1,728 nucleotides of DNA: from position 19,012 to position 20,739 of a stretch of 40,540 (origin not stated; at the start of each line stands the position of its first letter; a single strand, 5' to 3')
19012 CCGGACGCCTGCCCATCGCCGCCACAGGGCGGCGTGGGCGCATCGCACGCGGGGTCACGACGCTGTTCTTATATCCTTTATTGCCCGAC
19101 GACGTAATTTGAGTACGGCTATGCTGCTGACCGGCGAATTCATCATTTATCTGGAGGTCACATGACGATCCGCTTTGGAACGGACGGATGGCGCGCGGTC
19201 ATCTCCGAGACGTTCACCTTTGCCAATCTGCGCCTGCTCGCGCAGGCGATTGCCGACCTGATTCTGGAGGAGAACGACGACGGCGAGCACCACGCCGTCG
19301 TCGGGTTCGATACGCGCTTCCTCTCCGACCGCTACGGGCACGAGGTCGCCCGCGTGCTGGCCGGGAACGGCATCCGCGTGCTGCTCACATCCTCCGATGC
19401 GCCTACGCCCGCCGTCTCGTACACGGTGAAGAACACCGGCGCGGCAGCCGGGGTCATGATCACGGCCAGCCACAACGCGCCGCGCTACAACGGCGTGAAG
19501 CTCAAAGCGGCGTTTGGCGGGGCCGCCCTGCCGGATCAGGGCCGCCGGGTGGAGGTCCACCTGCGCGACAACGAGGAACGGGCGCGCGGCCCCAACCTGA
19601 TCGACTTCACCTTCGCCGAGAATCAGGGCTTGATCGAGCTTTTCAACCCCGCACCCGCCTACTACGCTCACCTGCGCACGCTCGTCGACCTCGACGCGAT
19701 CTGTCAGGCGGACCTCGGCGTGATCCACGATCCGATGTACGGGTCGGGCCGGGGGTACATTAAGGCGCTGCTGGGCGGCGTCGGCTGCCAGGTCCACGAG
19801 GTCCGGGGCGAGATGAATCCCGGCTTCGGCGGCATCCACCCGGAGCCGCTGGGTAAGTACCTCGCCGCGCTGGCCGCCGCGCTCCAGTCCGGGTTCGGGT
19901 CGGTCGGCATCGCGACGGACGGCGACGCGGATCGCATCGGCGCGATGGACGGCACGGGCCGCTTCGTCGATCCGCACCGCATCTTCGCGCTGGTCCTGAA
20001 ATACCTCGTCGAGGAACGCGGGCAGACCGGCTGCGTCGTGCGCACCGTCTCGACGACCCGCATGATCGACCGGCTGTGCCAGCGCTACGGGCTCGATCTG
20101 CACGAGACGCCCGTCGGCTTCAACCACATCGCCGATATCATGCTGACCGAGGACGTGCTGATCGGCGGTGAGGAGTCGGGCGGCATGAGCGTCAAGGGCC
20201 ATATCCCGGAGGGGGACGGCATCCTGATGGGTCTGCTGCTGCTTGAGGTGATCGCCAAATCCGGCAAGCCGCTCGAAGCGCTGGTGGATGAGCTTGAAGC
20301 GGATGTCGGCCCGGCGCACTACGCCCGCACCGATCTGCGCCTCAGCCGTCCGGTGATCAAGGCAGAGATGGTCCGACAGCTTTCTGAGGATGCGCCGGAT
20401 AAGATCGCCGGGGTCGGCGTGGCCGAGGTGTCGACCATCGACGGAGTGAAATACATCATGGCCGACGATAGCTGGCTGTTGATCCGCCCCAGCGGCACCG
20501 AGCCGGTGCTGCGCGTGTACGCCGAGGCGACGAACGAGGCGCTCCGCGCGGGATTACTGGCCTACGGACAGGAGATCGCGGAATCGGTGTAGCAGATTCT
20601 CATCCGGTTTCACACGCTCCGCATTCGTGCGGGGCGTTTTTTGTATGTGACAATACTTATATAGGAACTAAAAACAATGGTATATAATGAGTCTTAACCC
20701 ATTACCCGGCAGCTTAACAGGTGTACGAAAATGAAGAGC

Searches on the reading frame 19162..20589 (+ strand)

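Call 39: search_protein_families(library=pfam, proteins=[window:19162-20589:+], max_evalue=0.00001)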
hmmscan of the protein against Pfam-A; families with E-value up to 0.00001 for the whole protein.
window:19162-20589:+ (476 aa): 4 families
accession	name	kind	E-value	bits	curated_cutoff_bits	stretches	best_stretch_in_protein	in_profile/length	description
PF02878.22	PGM_PMM_I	-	4e-35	120.9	22.5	1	4-139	3-136/138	Phosphoglucomutase/phosphomannomutase, alpha/beta/alpha domain I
PF02880.22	PGM_PMM_III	-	1.9e-29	102.5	20.7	1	270-378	1-111/115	Phosphoglucomutase/phosphomannomutase, alpha/beta/alpha domain III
PF02879.22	PGM_PMM_II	-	3.3e-20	73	29.3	1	166-266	2-103/103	Phosphoglucomutase/phosphomannomutase, alpha/beta/alpha domain II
PF00408.26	PGM_PMM_IV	-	8.5e-12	45.4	23.1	1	412-461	12-57/68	Phosphoglucomutase/phosphomannomutase, C-terminal domain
